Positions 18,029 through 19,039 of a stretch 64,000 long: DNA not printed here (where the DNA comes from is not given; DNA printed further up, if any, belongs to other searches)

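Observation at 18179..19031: Candidate new archaeal regulator of class III ribonucleotide reductase: wHTH-YwgA/Panacea-like fusion with three palindromic operators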

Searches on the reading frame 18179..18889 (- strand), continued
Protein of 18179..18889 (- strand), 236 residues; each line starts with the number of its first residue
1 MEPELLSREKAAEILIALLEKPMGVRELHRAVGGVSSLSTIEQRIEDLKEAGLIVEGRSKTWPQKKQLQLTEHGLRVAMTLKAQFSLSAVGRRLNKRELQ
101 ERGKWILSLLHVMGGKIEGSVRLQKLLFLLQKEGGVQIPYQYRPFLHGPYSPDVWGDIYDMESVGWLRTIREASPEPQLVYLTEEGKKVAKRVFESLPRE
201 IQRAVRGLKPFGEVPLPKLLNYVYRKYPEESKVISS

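Call 25: find_related_loci(query=A1, collection=genome_contigs, flank=6000)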
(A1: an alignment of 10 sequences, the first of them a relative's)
Query A1 (236 aa) in genome_contigs; peptide patterns used: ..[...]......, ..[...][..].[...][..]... (x = any residue, [..] = any of these).
64 stretches matched a pattern; 12 encode a relative of the query (tblastn E <= 1e-3); 12 distinct loci.
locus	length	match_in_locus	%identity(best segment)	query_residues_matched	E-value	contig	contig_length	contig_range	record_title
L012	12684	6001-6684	54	4-234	2e-74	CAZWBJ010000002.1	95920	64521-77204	MAG TPA_asm: Candidatus Hadarchaeota archaeon isolate SRP104967_co1_44 genome assembly, contig: NODE_49_length_95920_cov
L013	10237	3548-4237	55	4-236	5e-72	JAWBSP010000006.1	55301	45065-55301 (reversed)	MAG: Candidatus Hadarchaeales archaeon isolate JZ-1_201709_bins_109 JZ-1_201709_bins_109_scaffold_6, whole genome shotgu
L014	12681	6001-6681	48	6-234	6e-58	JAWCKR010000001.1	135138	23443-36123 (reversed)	MAG: Candidatus Hadarchaeales archaeon isolate JZ-2_201705_bins_146 JZ-2_201705_bins_146_scaffold_1, whole genome shotgu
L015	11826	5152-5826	50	6-232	1e-56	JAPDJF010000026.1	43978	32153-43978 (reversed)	MAG: Hadesarchaea archaeon isolate S4B3_HD70 c_000000000305, whole genome shotgun sequence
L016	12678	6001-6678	47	6-234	6e-56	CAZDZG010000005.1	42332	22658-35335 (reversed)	MAG TPA_asm: Candidatus Hadarchaeota archaeon isolate SRP104967_co1_43 genome assembly, contig: NODE_264_length_42332_co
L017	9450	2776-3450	45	5-233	1e-55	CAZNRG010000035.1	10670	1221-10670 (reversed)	MAG TPA_asm: Candidatus Hadarchaeota archaeon isolate SRP239594_co1_76 genome assembly, contig: NODE_3335_length_10670_c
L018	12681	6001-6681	45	6-234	7e-52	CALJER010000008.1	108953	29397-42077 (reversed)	MAG: uncultured archaeon isolate S1_Bin_METABAT__384_1 genome assembly, contig: c_000001327858, whole genome shotgun seq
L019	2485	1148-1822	47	6-234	2e-50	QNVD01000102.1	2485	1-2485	MAG: Hadesarchaea archaeon isolate WYZ-LMO6 Hadesarchaea_archaeon_WYZ-LMO6_contig-102, whole genome shotgun sequence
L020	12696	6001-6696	41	5-231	4e-47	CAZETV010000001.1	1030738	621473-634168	MAG TPA_asm: Candidatus Hadarchaeota archaeon isolate binchicken_co294_43 genome assembly, contig: NODE_2_length_1030738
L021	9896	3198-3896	41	5-231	4e-45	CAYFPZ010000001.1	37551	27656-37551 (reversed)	MAG TPA_asm: Candidatus Hadarchaeota archaeon isolate ERP108616_co1_256 genome assembly, contig: k119_1014298, whole gen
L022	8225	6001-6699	41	5-231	7e-45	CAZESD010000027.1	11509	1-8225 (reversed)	MAG TPA_asm: Candidatus Hadarchaeota archaeon isolate SRP239594_co1_156 genome assembly, contig: NODE_2900_length_11509_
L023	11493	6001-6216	33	115-194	8e-8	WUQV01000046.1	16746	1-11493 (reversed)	MAG: Candidatus Bathyarchaeota archaeon isolate ILS 300 k141_13670, whole genome shotgun sequence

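Call 26: predict_structure(alignment_id=A1)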
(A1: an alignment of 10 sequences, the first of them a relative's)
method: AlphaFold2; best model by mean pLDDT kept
length: 236 residues; sequences in the alignment: 10
mean_pLDDT: 81.6   pTM: 0.61
mean pLDDT of the five models: 81.6, 80.7, 80.1, 78.3, 78.2
residues with pLDDT >= 90: 91; 70-90: 97; 50-70: 32; < 50: 16
segments of 3 or more residues with pLDDT < 50: 1-7, 86-91, 234-236
pLDDT, mean of each block of 10 residues (from residue 1): 46 85 84 68 88 82 77 78 52 74 95 92 94 91 76 85 89 69 96 97 96 92 89 49
secondary structure, 60 per line:
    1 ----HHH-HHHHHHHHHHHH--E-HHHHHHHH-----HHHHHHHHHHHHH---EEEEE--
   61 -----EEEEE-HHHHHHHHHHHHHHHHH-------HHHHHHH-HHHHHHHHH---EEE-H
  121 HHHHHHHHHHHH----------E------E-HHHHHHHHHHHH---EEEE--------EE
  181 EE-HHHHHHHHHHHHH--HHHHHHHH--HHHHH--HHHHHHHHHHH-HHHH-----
elements in order: H9-20 H25-32 H38-50 E54-58 E66-70 H72-88 H96-102 H104-112 E116-118 H120-132 H152-163 E167-170 E179-182 H184-196 H199-206 H209-213 H216-226 H228-231

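Call 29: find_encoding_contigs(protein=P0049, flank=5000, max_places=2)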
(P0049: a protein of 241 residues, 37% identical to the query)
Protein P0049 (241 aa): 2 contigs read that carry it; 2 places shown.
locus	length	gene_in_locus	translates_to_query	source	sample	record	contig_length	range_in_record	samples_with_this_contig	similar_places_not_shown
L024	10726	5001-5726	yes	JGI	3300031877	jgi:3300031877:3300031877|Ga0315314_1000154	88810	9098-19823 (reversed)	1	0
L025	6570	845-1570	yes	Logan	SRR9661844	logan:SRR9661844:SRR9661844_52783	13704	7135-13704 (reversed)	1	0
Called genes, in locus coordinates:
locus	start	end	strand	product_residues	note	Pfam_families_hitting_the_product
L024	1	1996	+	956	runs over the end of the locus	PF04313:HSDR_N, PF00176:SNF2-rel_dom (weak), PF00270:DEAD (weak), PF04851:ResIII, PF18766:SWI2_SNF2, PF22679:T1R_D3-like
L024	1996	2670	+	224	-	PF01863:YgjP-like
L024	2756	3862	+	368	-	-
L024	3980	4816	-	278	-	-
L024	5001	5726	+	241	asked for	PF01638:HxlR (weak)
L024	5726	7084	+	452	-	PF12705:PDDEXK_1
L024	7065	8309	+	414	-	PF13086:AAA_11, PF13245:AAA_19 (faint), PF13604:AAA_30, PF13087:AAA_12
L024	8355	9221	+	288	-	-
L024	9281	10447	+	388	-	PF01555:N6_N4_Mtase (weak), PF01170:UPF0020 (faint)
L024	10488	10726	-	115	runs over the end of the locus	-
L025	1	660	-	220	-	?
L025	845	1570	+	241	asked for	PF01638:HxlR (weak)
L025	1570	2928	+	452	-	PF12705:PDDEXK_1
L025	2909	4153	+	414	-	PF13086:AAA_11, PF13245:AAA_19 (faint), PF13604:AAA_30, PF13087:AAA_12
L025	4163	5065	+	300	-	-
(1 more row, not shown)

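Call 30: find_encoding_contigs(protein=P0064, flank=5000, max_places=2)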
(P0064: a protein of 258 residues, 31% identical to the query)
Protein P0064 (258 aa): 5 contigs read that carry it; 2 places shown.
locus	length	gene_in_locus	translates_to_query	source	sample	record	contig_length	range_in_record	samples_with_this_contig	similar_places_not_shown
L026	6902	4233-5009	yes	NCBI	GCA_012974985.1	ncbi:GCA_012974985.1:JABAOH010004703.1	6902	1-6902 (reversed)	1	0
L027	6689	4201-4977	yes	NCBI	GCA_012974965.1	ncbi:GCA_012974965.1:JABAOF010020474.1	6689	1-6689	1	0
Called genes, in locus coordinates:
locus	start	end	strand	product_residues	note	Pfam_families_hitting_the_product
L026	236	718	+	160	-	-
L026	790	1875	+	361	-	PF02463:SMC_N (faint), PF13175:AAA_15, PF13476:AAA_23, PF13304:AAA_21, PF13175:AAA_15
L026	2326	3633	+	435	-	PF05343:Peptidase_M42 (faint)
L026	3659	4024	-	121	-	-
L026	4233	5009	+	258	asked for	-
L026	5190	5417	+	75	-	-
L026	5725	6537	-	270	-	-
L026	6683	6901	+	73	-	?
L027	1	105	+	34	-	?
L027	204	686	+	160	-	-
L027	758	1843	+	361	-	PF02463:SMC_N (faint), PF13175:AAA_15, PF13476:AAA_23, PF13304:AAA_21, PF13175:AAA_15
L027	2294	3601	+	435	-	PF05343:Peptidase_M42 (faint)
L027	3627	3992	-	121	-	-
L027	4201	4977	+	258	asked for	-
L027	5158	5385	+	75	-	-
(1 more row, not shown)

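Call 31: find_encoding_contigs(protein=P0062, flank=5000, max_places=2)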
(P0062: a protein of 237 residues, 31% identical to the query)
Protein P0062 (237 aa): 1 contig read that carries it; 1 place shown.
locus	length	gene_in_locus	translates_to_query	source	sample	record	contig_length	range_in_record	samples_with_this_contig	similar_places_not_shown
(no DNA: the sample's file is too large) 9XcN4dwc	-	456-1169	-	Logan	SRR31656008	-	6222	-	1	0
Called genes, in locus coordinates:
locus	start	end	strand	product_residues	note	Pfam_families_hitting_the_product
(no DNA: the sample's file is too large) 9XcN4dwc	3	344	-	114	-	?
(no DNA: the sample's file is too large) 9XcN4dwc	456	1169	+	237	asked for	PF01638:HxlR (weak)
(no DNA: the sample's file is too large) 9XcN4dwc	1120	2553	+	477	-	-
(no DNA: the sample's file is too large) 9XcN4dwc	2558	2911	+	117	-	PF04307:YdjM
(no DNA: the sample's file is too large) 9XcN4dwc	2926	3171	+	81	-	-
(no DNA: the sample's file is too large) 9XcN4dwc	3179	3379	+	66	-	-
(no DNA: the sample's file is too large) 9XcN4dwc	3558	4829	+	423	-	PF00145:DNA_methylase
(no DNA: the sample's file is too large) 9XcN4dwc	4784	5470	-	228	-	-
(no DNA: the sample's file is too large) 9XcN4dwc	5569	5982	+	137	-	PF03852:Vsr, PF04480:DUF559 (weak), PF18741:MTES_1575 (faint)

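Call 32: fold_search(model_id=the predicted structure, library=pdb)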
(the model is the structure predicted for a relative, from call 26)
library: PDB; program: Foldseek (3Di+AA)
matches with E <= 10: 1285; with E <= 0.001: 4
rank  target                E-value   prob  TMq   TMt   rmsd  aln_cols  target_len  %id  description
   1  5yhz                  3.3e-04  1.00  0.30  0.47   7.5       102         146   20  Structure of Lactococcus lactis ZitR, E41A mutant (released 2017-12-06)
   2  1p4x                  3.8e-04  1.00  0.27  0.25  18.2       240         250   11  Crystal structure of SarS protein from Staphylococcus Aureus (released 2003-07-08)
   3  5yhy                  6.2e-04  1.00  0.30  0.46   7.5       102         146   19  Structure of Lactococcus lactis ZitR, C30S mutant (released 2017-12-06)
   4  5yi1                  8.0e-04  1.00  0.31  0.53   7.5       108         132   19  Structure of Lactococcus lactis ZitR, C30AH42A mutant in apo form (released 2017-12-06)
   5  2qvo                  1.4e-03  1.00  0.30  0.76   2.8        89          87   22  Crystal structure of AF1382 from Archaeoglobus fulgidus (released 2007-09-04)
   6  2yr2_B                1.4e-03  1.00  0.31  0.48   7.0       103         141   20  Crystal Structure of the Hypothetical regulator from Sulfolobus tokodaii (released 2007-10-02)
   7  5yi3_B                1.5e-03  1.00  0.31  0.49   8.4       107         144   19  Structure of Lactococcus lactis ZitR, C30S mutant in complex with DNA (released 2017-12-06)
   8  5jlu                  1.6e-03  1.00  0.30  0.50   6.7       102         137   18  Crystal Structure of Adhesin competence repressor (AdcR) from Streptococcus pyogenes (released 2017-05-03)
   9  5yi0_A                1.6e-03  1.00  0.30  0.47   7.5       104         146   18  Structure of Lactococcus lactis ZitR, C30AH42A mutant (released 2017-12-06)
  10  1uly                  2.0e-03  0.99  0.27  0.33  10.5       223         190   15  Crystal structure analysis of the ArsR homologue DNA-binding protein from P. horikoshii OT3 (released 2004-10-19)
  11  5jls                  2.3e-03  1.00  0.33  0.55   7.0       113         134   16  Crystal Structure of Adhesin competence repressor (AdcR) from Streptococcus pyogenes (C-terminally His tagged) (released 2017-05-03)
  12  4l9t_B                2.3e-03  1.00  0.29  0.48   6.3       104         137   16  Crystal structure of MepR F27L mutant from multidrug resistant S. aureus clinical isolate (released 2013-09-11)
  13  7z1l_O                2.3e-03  0.94  0.25  0.11  18.8       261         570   11  Structure of yeast RNA Polymerase III Pre-Termination Complex (PTC) (released 2022-08-31)
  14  3ov8                  2.5e-03  1.00  0.31  0.75   4.2        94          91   21  Crystal structure of AF1382 from Archaeoglobus fulgidus, High resolution (released 2011-11-16)
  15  5ffx_D                2.5e-03  1.00  0.32  0.52   4.6       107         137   14  S. aureus MepR G34K Mutant (released 2016-12-21)
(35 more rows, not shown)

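Call 33: search_protein_representatives(alignment_id=A1)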
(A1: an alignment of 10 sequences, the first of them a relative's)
Query: 10 sequences, 230 profile positions. Proteins with E-value up to 0.001 (for the whole library): 3283; up to 1e-10: 713; up to 1e-30: 47. The best 150 are listed.
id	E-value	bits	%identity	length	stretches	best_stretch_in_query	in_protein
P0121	5.2e-109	379.3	-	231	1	1-229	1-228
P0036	9.7e-82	290.1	-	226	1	1-228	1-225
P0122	2.2e-66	239.9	-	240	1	4-229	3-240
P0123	4.8e-65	235.5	-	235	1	1-227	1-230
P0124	4.9e-65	235.5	-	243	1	1-227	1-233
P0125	7.4e-60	218.5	-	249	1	2-225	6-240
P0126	1.5e-59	217.5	-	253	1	4-228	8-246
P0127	3.2e-56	206.6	-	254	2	3-174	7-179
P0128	3.9e-53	196.5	-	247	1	5-229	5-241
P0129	6.9e-53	195.7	-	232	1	1-225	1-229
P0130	4.4e-52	193.1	-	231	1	4-226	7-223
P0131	7.1e-52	192.4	-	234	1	1-223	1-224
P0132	9.8e-52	191.9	-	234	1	1-225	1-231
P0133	1.1e-50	188.5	-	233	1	2-225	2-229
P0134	1.0e-49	185.3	-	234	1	1-225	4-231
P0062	6.2e-36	140.2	-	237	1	4-225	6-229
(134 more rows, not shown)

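Call 43: search_protein_families(library=pfam, proteins=[L022:4955-5266:-, L022:5266-5736:-, L022:4443-4697:-, L024:5726-7084:+, L024:3980-4816:-, L026:3659-4024:-, L026:5190-5417:+, L026:5725-6537:-], max_evalue=0.01)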
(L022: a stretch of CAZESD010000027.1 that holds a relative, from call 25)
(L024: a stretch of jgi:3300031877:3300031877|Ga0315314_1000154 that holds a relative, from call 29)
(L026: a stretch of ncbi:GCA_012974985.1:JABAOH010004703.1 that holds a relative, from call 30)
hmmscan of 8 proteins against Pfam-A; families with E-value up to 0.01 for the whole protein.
L022:4955-5266:- (103 aa): 0 families

L022:5266-5736:- (156 aa): 0 families

L022:4443-4697:- (84 aa): 0 families

L024:5726-7084:+ (452 aa): 1 family
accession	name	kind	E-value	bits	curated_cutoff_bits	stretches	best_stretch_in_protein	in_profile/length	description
PF12705.13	PDDEXK_1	-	3.6e-10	40.6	22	1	31-276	5-247/247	PD-(D/E)XK nuclease superfamily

L024:3980-4816:- (278 aa): 0 families

L026:3659-4024:- (121 aa): 0 families

L026:5190-5417:+ (75 aa): 0 families

L026:5725-6537:- (270 aa): 0 families

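Call 51: find_related_loci(query=A3, collection=metagenome_contigs, flank=4000)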
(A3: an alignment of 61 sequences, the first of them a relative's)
Query A3 (236 aa) in metagenome_contigs; peptide patterns used: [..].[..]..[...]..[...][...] (x = any residue, [..] = any of these).
469 stretches matched a pattern; 95 encode a relative of the query (tblastn E <= 1e-3); the best 80 are kept; 80 distinct loci.
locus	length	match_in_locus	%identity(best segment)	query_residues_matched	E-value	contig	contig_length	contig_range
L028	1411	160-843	54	4-234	4e-79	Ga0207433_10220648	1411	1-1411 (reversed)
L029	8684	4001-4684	54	4-234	7e-74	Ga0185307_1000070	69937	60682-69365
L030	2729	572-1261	55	4-236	2e-72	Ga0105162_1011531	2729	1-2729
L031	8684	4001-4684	51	4-234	5e-70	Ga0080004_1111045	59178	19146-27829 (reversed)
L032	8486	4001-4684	55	4-234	2e-74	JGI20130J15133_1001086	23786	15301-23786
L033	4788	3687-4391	45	6-234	5e-60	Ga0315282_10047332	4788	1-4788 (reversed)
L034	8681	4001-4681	49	6-234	2e-57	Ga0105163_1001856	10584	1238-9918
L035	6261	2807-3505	42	6-232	2e-56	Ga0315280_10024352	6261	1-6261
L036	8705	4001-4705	43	6-234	1e-56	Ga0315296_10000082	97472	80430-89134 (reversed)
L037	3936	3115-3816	44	5-232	2e-56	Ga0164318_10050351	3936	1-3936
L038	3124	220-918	44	6-232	7e-56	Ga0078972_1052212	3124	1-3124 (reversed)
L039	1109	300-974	44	8-236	3e-58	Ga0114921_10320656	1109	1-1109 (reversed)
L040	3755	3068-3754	45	6-228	3e-52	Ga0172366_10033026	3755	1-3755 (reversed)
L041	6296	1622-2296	47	6-234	1e-49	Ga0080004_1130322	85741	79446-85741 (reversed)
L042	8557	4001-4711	40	6-235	7e-50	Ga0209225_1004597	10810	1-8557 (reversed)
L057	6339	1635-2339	40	3-229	1e-33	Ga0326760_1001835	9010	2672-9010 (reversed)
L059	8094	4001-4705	38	5-232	1e-31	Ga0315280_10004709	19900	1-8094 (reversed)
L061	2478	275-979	39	4-231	1e-27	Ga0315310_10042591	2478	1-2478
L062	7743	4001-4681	30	4-228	4e-27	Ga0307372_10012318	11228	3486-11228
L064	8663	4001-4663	33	12-232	5e-27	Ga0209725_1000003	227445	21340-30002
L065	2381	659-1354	36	4-231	2e-26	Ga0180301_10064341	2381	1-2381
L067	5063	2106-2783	32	4-228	3e-25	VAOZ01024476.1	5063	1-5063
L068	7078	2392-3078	36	10-231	1e-22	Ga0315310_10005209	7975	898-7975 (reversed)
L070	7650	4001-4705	33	4-232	2e-20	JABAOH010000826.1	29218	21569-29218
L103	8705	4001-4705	33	4-231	1e-17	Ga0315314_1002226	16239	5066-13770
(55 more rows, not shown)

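Call 57: search_protein_families(library=pfam, proteins=[L057:2731-4551:+, L057:2455-2721:+, L062:2948-3880:-, L064:4693-5697:-, L070:2140-3810:-, L070:4748-5731:-, L103:1616-3376:-, L103:4866-5369:+, L067:3034-3672:-, L068:3204-3701:-], max_evalue=0.001)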
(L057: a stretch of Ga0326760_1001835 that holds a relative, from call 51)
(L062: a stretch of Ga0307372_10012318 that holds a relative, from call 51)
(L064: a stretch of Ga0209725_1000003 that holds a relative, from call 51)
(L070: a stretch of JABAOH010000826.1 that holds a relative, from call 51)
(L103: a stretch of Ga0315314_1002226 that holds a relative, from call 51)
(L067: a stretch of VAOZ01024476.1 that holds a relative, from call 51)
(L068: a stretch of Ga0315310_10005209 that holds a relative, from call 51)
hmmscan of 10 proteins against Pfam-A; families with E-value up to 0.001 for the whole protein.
L057:2731-4551:+ (606 aa): 1 family
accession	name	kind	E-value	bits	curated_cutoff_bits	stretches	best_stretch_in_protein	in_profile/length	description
PF00899.27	ThiF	-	4.4e-15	55.9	28.1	1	372-544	17-199/238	ThiF family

L057:2455-2721:+ (88 aa): 4 families
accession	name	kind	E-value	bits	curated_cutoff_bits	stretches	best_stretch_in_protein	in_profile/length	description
PF10790.15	DUF2604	-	9.1e-09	36.1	25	1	8-81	2-77/85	Protein of Unknown function (DUF2604)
PF00240.29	ubiquitin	-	1.3e-07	31.7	25.4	1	49-82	35-68/72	Ubiquitin family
PF11470.14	TUG-UBL1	-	0.00022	21.7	23.3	1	21-81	6-65/65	TUG ubiquitin-like domain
PF11976.14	Rad60-SLD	-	0.00027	21.1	23.8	1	25-79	13-68/72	Ubiquitin-2 like Rad60 SUMO-like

L062:2948-3880:- (310 aa): 0 families

L064:4693-5697:- (334 aa): 4 families
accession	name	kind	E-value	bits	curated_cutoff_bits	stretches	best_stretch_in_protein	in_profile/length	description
PF01609.27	DDE_Tnp_1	-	7.4e-32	111.2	23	1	126-310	4-198/200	Transposase DDE domain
PF05598.16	DUF772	-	2.3e-13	50.4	23.1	1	47-113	4-72/74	Transposase domain (DUF772)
PF13612.12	DDE_Tnp_1_3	-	3e-09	37.5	27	1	150-256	30-127/155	Transposase DDE domain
PF13751.12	DDE_Tnp_1_6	-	2.3e-07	31.6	25.1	1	252-310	60-119/125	Transposase DDE domain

L070:2140-3810:- (556 aa): 1 family
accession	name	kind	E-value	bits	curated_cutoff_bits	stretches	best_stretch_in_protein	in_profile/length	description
PF00118.29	Cpn60_TCP1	-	2.9e-184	613.8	34.3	1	41-531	1-489/490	TCP-1/cpn60 chaperonin family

L070:4748-5731:- (327 aa): 1 family
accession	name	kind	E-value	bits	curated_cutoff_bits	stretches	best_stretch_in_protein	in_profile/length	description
PF02653.21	BPD_transp_2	-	9.5e-49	166.4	26.8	1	29-287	3-269/269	Branched-chain amino acid transport system / permease component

L103:1616-3376:- (586 aa): 2 families
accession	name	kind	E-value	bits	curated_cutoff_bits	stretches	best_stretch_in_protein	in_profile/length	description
PF00899.27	ThiF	-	2.8e-15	56.6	28.1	1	373-492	20-147/238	ThiF family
PF14464.11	Prok-JAB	-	1.2e-05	25.6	25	1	25-102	15-89/114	Prokaryotic homologs of the JAB domain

L103:4866-5369:+ (167 aa): 1 family
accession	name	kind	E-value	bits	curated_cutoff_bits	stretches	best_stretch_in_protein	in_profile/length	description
PF13858.11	DUF4199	-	0.00015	22.7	32.3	1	43-127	74-163/165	Protein of unknown function (DUF4199)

L067:3034-3672:- (212 aa): 0 families

L068:3204-3701:- (165 aa): 0 families

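Call 60: search_protein_families(library=pfam, proteins=[L059:3658-3939:+, L059:4917-5216:+, L059:3145-3561:-, L059:2639-3145:-, L059:1095-2627:-, L061:1163-1528:+, L061:1705-2106:+, L061:2085-2372:+, L065:1463-1753:+, L065:1794-2177:+], max_evalue=0.01)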
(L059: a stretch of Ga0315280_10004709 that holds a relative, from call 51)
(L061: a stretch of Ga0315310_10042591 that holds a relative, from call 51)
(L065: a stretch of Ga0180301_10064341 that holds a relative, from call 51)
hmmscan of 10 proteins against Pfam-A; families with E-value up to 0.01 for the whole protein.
L059:3658-3939:+ (93 aa): 0 families

L059:4917-5216:+ (99 aa): 0 families

L059:3145-3561:- (138 aa): 0 families

L059:2639-3145:- (168 aa): 1 family
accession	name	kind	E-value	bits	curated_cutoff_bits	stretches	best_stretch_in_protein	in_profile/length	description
PF14464.11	Prok-JAB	-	0.0079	16.5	25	1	31-114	11-89/114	Prokaryotic homologs of the JAB domain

L059:1095-2627:- (510 aa): 1 family
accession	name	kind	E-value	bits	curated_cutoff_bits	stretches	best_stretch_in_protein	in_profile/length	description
PF00899.27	ThiF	-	1.7e-09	37.7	28.1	1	210-478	16-223/238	ThiF family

L061:1163-1528:+ (121 aa): 1 family
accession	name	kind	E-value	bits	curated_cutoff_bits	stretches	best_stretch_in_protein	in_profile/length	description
PF04307.19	YdjM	-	6.7e-11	42.4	29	1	7-119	4-115/176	YdjM inner membrane protein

L061:1705-2106:+ (133 aa): 0 families

L061:2085-2372:+ (95 aa): 0 families

L065:1463-1753:+ (96 aa): 4 families
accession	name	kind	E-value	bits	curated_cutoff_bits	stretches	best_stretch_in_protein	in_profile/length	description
PF01541.30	GIY-YIG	-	9.8e-09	35.8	22.6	1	26-92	3-78/78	GIY-YIG catalytic domain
PF20815.3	GIY_YIG_2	-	0.00015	22.2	22.4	0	31-57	27-55/153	GIY-YIG catalytic domain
PF24348.1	DUF7508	-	0.00017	22.1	26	1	16-80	13-73/79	Domain of unknown function (DUF7508)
PF13455.12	MUG113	-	0.0047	17.9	22.3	1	40-88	3-48/73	Meiotically up-regulated gene 113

L065:1794-2177:+ (127 aa): 0 families
